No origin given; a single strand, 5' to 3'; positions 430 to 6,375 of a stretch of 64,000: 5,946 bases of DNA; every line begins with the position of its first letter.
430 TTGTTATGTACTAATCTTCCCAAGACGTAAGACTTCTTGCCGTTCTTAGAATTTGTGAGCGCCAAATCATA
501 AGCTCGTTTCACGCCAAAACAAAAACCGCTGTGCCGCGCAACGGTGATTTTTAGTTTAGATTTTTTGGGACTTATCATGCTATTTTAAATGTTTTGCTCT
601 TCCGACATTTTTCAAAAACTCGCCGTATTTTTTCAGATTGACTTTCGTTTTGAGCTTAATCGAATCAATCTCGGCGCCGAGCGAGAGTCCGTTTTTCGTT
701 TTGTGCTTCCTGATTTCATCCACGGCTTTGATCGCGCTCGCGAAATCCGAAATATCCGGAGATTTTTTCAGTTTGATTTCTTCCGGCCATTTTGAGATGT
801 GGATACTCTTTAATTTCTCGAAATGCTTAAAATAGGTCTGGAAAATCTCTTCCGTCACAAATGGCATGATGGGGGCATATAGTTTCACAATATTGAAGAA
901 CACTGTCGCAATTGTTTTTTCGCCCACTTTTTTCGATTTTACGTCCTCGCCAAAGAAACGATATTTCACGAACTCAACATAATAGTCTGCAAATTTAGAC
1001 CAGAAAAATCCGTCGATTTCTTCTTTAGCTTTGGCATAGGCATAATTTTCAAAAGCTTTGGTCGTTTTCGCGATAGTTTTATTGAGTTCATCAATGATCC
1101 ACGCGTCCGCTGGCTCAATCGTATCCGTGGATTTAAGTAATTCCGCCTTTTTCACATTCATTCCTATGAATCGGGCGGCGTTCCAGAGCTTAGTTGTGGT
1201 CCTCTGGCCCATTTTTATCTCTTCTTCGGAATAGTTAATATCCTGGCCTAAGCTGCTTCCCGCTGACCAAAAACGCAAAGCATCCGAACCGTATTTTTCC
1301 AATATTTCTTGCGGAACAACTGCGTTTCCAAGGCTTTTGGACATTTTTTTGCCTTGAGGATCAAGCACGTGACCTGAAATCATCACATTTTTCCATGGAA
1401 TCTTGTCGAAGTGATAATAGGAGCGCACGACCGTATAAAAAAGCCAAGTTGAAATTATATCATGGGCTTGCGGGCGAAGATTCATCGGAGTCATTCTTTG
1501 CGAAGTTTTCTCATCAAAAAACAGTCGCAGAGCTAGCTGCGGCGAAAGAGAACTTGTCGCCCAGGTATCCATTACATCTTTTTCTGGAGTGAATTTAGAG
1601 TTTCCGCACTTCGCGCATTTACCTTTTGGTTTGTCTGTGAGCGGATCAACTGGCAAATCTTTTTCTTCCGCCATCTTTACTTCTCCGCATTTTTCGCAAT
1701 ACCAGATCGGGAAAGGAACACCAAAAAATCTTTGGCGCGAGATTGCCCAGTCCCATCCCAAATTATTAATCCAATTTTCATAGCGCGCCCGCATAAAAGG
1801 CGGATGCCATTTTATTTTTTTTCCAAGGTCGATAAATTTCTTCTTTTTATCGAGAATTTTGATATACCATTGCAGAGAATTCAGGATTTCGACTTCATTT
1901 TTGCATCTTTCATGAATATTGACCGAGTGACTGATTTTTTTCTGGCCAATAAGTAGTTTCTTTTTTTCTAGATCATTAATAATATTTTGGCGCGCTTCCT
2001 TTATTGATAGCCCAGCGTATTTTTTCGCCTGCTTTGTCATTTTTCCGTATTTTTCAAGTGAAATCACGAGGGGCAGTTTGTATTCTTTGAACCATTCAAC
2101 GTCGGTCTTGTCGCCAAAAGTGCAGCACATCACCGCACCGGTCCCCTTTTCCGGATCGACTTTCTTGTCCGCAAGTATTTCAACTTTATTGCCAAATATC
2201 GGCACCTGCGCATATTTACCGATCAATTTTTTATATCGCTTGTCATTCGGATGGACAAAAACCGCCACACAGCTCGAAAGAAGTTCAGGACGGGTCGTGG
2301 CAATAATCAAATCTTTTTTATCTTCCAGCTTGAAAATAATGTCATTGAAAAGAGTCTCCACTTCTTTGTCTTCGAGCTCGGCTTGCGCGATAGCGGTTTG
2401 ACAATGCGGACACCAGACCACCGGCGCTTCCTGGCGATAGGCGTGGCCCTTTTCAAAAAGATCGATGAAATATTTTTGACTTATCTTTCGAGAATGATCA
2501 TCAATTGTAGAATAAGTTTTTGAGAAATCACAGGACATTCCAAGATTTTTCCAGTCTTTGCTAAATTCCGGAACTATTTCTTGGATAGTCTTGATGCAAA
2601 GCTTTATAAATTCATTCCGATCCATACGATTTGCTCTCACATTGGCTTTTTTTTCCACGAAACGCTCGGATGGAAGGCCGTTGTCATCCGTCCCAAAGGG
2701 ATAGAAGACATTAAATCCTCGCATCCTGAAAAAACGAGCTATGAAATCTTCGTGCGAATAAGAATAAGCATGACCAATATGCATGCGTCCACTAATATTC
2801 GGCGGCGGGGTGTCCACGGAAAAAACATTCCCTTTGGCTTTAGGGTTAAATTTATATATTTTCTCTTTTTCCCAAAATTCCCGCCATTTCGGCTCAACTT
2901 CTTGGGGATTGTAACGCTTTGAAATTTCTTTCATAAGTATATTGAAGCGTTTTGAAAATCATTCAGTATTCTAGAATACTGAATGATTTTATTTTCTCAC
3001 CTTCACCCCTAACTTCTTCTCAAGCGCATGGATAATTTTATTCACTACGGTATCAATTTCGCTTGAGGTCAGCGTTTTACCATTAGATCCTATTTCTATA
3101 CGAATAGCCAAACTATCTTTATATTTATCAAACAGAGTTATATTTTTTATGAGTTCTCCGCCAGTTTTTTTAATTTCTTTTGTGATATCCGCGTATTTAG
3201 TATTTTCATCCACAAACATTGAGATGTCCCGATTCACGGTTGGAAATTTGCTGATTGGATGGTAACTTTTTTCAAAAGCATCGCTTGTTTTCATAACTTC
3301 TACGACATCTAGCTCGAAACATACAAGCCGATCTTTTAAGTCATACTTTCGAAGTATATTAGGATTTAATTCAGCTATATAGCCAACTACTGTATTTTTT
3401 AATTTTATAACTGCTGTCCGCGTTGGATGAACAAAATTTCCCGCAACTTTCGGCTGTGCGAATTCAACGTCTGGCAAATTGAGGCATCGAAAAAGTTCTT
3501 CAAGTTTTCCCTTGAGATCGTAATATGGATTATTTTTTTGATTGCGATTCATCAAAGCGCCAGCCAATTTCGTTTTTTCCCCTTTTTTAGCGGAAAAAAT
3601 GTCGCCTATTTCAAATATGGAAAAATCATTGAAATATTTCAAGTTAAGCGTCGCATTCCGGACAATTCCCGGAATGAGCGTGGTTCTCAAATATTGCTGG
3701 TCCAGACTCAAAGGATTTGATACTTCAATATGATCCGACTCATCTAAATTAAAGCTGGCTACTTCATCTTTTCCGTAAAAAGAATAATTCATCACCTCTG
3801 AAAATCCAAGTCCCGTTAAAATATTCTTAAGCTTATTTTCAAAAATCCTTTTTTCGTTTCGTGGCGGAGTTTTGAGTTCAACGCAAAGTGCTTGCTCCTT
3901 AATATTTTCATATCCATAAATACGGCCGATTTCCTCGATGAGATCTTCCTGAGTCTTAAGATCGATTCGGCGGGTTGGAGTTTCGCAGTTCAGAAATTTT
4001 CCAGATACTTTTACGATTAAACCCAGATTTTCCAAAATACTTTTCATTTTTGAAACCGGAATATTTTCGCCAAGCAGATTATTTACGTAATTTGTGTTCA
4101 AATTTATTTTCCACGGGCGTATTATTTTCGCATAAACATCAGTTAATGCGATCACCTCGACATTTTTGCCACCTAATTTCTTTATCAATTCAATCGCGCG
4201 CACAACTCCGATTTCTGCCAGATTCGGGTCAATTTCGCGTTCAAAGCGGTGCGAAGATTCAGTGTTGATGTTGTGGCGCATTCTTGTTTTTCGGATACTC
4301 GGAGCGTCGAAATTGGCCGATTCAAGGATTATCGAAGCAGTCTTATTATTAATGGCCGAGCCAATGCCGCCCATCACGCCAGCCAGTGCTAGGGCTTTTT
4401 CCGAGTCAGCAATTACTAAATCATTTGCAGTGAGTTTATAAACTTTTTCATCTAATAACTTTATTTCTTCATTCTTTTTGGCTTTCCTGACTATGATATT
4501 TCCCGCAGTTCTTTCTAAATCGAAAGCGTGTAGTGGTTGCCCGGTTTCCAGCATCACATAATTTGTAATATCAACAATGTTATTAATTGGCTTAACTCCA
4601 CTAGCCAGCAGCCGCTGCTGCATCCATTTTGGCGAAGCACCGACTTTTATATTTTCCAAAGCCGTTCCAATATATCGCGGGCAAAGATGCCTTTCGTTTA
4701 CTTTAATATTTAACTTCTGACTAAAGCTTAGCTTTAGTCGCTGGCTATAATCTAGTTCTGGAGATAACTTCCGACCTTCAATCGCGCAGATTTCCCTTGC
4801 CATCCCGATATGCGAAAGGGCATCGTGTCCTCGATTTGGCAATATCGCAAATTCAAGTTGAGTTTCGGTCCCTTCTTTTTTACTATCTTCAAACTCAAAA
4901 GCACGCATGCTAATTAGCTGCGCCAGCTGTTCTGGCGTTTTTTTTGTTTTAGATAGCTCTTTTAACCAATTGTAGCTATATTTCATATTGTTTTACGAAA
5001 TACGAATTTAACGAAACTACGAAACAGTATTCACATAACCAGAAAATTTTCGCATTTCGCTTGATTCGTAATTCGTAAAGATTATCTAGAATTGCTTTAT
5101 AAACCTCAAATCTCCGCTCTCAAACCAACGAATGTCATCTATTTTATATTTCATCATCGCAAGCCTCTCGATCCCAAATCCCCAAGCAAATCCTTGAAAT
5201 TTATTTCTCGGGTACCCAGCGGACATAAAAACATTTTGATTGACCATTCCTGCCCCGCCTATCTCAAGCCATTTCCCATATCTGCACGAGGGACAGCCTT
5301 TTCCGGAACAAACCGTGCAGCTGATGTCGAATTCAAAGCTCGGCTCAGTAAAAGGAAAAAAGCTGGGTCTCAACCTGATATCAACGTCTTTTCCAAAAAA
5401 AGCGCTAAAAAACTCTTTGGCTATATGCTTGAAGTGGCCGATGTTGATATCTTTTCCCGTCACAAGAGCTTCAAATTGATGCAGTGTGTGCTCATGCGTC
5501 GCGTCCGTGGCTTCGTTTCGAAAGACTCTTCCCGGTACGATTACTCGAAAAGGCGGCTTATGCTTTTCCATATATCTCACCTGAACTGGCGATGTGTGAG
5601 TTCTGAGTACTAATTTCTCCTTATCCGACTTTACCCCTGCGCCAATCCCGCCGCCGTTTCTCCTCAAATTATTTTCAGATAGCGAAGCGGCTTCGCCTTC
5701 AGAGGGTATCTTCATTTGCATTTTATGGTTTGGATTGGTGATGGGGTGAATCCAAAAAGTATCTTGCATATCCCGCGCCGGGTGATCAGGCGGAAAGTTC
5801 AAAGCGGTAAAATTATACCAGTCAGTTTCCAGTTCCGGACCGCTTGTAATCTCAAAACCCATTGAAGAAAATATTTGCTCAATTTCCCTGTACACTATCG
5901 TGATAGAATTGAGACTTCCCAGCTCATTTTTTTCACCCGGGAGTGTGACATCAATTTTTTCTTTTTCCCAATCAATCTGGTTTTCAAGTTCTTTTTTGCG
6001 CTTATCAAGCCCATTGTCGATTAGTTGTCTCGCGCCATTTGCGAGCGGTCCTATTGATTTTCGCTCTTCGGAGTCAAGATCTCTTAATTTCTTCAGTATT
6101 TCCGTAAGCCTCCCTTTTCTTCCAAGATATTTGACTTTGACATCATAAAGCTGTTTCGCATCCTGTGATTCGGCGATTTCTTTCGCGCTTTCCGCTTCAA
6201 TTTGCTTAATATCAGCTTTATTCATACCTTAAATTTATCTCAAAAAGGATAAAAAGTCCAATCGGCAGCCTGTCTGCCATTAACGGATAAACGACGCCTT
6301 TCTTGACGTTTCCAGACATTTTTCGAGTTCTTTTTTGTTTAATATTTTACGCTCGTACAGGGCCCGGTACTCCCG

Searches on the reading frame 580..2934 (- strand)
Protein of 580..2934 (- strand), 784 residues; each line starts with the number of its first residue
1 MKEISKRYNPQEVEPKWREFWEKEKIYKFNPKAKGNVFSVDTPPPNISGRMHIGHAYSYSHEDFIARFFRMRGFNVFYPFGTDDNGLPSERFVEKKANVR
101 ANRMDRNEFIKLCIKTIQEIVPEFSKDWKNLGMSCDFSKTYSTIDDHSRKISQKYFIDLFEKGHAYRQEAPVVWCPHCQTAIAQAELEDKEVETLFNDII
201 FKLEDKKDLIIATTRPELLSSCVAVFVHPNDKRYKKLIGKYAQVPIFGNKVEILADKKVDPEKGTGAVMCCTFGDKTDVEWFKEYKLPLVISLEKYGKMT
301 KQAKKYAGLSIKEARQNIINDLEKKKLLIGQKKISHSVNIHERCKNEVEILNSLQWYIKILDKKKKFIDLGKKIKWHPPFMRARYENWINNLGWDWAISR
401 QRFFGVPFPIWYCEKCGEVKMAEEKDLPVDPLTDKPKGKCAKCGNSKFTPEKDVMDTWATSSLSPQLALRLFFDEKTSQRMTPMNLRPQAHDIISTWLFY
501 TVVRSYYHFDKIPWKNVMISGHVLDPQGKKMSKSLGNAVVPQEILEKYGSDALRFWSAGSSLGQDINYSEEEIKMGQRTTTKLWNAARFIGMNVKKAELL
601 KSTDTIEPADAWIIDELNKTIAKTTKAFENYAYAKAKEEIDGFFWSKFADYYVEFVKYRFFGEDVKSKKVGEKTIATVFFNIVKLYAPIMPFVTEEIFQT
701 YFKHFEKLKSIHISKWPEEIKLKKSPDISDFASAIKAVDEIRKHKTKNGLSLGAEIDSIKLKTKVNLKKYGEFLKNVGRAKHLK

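Call 61: search_protein_families(library=pfam, proteins=[window:580-2934:-])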
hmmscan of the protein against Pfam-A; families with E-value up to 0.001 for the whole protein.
window:580-2934:- (784 aa): 5 families
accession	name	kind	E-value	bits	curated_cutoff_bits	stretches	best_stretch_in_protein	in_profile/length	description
PF00133.28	tRNA-synt_1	-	8.6e-90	301.9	22.7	1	17-568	2-413/414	tRNA synthetases class I (I, L, M and V)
PF08264.19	Anticodon_1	-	3.7e-31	108.4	25.1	1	610-756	1-144/148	Anticodon-binding domain of tRNA ligase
PF09334.17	tRNA-synt_1g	-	3.6e-22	79.1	20.1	2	40-186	3-134/391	tRNA synthetases class I (M)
PF01406.26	tRNA-synt_1e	-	6.6e-12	45.8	27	1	508-575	232-298/301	tRNA synthetases class I (C) catalytic domain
PF13603.12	tRNA-synt_1_2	-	1.7e-06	28.1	25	1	238-300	85-147/185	Leucyl-tRNA synthetase, editing domain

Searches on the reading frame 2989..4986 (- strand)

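Call 61: search_protein_families(library=pfam, proteins=[window:2989-4986:-])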
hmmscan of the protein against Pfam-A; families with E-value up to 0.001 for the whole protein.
window:2989-4986:- (665 aa): 4 families
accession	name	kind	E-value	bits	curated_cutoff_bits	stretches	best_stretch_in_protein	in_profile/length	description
PF03483.22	B3_4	-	5e-68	228.6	29.3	1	102-273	2-174/174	B3/4 domain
PF17759.6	tRNA_synthFbeta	-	4.2e-47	160.8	22.4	1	364-561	3-214/214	Phenylalanyl tRNA synthetase beta chain CLM domain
PF03147.19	FDX-ACB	-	2.4e-23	82.8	31.1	1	579-664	1-94/94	Ferredoxin-fold anticodon binding domain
PF03484.21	B5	-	5.3e-19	68.6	28.6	1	294-359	1-67/67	tRNA synthetase B5 domain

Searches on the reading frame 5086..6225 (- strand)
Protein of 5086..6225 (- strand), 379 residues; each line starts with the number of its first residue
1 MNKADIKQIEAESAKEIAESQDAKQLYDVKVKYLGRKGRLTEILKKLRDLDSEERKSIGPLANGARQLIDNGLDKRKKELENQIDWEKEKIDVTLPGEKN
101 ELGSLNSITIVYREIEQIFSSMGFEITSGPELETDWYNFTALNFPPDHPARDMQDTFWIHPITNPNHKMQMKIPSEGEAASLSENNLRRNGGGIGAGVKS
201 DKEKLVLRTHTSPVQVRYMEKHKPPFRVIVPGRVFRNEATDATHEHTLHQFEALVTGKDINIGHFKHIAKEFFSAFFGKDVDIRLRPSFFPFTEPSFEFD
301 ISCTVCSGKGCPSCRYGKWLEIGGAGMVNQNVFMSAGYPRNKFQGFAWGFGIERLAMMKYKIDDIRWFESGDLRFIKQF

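Call 61: search_protein_families(library=pfam, proteins=[window:5086-6225:-])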
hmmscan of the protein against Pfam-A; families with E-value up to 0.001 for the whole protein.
window:5086-6225:- (379 aa): 2 families
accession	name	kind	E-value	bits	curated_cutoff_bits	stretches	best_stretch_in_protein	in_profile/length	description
PF01409.25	tRNA-synt_2d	-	8.1e-94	314.1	19.8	1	90-379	1-246/246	tRNA synthetases class II core domain (F)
PF02912.23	Phe_tRNA-synt_N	-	6.5e-20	71.3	22.3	1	21-83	1-63/69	Aminoacyl tRNA synthetase class II, N-terminal domain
